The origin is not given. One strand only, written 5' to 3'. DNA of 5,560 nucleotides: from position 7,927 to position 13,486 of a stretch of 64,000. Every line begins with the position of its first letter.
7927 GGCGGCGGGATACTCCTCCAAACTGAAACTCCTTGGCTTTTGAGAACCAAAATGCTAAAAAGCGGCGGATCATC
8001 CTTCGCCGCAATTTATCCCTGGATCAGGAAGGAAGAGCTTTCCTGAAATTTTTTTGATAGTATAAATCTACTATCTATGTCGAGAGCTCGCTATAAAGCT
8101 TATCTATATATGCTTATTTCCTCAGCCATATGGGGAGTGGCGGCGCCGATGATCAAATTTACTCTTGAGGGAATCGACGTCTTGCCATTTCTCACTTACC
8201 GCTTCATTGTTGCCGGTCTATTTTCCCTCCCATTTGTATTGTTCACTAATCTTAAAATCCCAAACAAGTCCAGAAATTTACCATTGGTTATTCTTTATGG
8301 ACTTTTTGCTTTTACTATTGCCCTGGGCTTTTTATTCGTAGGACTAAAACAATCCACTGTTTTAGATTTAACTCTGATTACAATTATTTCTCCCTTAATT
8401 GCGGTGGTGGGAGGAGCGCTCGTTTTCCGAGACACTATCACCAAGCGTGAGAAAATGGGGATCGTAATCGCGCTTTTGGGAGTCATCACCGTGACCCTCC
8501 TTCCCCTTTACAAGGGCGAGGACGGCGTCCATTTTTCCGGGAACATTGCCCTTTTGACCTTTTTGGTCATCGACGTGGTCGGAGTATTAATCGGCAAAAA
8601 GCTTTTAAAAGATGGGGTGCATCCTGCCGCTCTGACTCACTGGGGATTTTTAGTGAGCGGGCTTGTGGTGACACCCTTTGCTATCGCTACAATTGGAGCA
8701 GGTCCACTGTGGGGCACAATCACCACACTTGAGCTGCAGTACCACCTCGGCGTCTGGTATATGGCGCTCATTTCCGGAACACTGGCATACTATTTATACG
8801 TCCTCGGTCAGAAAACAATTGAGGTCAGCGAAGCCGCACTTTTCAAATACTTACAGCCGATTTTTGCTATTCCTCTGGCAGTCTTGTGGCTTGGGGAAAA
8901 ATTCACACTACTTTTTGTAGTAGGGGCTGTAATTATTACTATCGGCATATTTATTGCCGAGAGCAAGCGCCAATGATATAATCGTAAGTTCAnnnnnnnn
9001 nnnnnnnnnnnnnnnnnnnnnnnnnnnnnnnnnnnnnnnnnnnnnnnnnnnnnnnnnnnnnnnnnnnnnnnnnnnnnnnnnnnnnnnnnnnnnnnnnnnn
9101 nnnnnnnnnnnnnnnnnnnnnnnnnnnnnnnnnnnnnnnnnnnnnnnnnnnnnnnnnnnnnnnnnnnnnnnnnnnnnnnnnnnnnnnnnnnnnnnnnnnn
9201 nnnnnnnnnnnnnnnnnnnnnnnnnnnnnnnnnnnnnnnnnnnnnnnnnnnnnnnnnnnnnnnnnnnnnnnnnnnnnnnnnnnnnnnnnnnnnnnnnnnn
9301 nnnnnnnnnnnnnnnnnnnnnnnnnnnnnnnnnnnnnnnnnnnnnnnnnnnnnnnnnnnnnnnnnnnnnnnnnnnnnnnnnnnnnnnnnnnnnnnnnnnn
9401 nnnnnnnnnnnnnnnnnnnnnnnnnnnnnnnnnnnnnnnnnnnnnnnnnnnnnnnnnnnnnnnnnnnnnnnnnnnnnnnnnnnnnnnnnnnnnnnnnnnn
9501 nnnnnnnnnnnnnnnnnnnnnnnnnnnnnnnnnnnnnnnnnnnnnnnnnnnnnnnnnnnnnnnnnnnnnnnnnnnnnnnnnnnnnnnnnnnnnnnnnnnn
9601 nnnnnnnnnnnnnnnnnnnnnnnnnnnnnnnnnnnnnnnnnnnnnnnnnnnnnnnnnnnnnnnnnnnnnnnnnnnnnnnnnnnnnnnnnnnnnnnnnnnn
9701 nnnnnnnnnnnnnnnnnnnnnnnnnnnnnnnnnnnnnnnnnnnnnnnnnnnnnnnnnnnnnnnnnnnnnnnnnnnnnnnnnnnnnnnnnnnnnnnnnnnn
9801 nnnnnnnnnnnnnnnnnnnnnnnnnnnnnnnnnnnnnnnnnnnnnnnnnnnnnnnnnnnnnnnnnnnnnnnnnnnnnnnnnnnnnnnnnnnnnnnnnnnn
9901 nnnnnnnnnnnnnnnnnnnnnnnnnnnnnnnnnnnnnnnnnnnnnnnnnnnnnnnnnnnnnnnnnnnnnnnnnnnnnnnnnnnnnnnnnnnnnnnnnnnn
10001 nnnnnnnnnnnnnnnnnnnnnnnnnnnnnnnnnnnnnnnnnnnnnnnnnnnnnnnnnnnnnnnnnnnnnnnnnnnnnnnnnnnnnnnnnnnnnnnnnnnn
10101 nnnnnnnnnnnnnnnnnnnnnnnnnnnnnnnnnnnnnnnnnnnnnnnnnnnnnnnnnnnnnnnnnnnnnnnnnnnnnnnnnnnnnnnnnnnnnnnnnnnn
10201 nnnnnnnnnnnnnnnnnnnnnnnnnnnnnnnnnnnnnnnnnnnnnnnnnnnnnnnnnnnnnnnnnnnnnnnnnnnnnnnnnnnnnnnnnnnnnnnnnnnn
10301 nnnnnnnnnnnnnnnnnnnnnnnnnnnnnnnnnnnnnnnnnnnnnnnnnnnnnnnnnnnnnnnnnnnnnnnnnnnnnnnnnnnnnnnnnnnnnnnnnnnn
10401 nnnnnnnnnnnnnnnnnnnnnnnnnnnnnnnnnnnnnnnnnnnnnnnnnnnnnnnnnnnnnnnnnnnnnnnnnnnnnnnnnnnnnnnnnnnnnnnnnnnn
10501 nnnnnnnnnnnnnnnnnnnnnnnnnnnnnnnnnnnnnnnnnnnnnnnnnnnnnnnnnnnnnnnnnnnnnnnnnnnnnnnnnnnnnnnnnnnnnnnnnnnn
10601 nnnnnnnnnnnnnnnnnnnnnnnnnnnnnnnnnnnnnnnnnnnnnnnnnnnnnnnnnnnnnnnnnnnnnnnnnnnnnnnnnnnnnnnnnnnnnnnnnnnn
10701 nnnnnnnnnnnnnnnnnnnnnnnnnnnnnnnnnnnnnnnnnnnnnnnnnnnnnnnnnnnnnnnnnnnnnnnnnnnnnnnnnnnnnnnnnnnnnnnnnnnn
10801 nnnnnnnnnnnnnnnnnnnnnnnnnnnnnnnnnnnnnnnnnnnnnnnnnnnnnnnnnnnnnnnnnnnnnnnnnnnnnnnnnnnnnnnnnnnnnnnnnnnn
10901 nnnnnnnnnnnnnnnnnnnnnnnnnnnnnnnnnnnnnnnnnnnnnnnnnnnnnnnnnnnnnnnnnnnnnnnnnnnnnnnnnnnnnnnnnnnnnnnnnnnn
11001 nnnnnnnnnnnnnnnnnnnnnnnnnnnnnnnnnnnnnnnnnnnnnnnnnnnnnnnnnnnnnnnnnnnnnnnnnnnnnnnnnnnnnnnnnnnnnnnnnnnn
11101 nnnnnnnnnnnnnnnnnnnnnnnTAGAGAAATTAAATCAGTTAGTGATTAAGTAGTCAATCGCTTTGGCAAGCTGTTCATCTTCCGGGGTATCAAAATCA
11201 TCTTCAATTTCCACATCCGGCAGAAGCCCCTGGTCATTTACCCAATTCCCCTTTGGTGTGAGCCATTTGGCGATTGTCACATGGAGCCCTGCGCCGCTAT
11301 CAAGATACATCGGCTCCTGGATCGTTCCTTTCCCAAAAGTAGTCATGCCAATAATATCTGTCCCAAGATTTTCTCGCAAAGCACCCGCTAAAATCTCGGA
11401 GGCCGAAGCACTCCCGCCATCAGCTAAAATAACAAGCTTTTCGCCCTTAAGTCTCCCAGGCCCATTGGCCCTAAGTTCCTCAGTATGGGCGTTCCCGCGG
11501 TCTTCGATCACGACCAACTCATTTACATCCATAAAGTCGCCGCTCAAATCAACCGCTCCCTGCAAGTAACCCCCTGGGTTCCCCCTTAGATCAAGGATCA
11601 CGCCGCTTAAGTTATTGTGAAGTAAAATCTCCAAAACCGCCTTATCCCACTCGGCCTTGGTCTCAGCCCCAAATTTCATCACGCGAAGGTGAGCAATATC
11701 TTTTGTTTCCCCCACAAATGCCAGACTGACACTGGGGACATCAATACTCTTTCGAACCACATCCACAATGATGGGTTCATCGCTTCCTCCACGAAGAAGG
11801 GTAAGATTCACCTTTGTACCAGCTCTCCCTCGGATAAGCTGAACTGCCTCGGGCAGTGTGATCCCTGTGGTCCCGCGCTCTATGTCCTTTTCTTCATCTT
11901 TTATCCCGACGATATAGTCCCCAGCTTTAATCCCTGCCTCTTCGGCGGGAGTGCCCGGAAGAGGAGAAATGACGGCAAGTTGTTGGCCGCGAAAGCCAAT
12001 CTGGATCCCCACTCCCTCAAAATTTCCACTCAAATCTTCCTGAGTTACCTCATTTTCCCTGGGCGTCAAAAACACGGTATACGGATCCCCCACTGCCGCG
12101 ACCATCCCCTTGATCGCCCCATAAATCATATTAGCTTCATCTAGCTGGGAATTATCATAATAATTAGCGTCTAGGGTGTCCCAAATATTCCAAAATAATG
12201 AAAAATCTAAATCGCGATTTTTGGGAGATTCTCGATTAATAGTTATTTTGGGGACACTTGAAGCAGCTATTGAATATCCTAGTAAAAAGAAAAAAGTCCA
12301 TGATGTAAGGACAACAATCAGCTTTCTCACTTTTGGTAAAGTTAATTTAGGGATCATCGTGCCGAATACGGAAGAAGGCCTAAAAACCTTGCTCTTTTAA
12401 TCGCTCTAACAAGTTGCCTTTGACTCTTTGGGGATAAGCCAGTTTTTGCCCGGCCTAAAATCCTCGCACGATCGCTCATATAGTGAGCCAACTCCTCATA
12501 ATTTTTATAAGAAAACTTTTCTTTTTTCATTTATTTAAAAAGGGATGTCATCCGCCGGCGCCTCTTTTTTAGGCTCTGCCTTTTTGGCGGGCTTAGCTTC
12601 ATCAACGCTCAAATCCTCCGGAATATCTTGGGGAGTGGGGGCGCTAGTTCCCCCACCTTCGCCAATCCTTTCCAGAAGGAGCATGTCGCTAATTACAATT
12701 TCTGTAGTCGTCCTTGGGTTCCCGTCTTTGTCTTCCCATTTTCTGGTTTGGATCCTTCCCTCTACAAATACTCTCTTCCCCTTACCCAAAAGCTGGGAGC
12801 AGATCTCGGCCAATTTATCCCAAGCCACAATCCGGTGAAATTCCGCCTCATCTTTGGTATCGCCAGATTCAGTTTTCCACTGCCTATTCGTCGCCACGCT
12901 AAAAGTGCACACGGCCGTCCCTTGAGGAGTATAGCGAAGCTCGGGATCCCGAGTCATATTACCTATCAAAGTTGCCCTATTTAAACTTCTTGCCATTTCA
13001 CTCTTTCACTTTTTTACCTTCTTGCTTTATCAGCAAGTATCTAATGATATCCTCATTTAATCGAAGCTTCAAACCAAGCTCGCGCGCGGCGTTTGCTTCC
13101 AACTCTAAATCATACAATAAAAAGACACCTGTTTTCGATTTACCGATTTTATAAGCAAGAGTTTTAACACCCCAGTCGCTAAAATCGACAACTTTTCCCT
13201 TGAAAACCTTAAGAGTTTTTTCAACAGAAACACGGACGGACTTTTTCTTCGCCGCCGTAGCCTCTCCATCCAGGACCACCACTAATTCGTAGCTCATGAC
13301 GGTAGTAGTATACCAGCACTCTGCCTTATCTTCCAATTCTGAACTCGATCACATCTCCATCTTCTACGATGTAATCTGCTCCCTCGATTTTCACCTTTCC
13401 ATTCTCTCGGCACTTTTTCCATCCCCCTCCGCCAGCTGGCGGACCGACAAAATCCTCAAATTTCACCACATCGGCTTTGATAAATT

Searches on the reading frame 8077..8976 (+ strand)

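Call 9: search_protein_families(library=pfam, proteins=[window:8077-8976:+])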
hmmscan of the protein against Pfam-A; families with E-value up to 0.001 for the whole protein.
window:8077-8976:+ (299 aa): 2 families
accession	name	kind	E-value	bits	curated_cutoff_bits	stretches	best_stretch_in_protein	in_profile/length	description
PF00892.27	EamA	-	1.4e-41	142.4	28.2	2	7-140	2-134/135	EamA-like transporter family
PF03151.22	TPT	-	0.00011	22.2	30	1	159-295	7-136/291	Triose-phosphate Transporter family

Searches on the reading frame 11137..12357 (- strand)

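Call 9: search_protein_families(library=pfam, proteins=[window:11137-12357:-])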
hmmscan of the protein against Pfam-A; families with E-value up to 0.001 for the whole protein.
window:11137-12357:- (406 aa): 5 families
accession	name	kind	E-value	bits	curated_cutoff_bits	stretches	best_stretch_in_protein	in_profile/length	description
PF03572.23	Peptidase_S41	-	1.5e-41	142.2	24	1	220-384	1-165/165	Peptidase family S41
PF17820.7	PDZ_6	-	1.7e-08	34.5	27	1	131-189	4-54/54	PDZ domain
PF13180.12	PDZ_2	-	2.5e-06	28.1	27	1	117-198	4-78/80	PDZ domain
PF22694.1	CtpB_N-like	-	3e-06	28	27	1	48-97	34-81/85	Activating protease CtpB N-terminal domain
PF00595.29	PDZ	-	7.1e-06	26.8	23.2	1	114-187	12-80/81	PDZ domain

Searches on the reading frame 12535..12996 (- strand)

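Call 9: search_protein_families(library=pfam, proteins=[window:12535-12996:-])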
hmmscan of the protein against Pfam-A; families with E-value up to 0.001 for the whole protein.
window:12535-12996:- (153 aa): 1 family
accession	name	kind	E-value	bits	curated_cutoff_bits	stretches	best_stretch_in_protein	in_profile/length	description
PF00436.31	SSB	-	9.8e-40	135.3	26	1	5-107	1-103/104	Single-strand binding protein family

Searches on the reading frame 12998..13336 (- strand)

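Call 9: search_protein_families(library=pfam, proteins=[window:12998-13336:-])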
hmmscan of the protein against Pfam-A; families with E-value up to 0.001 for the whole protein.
window:12998-13336:- (112 aa): 1 family
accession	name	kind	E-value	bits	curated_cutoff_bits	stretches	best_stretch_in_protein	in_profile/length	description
PF01250.22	Ribosomal_S6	-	3.4e-19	69.3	27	1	16-104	2-90/90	Ribosomal protein S6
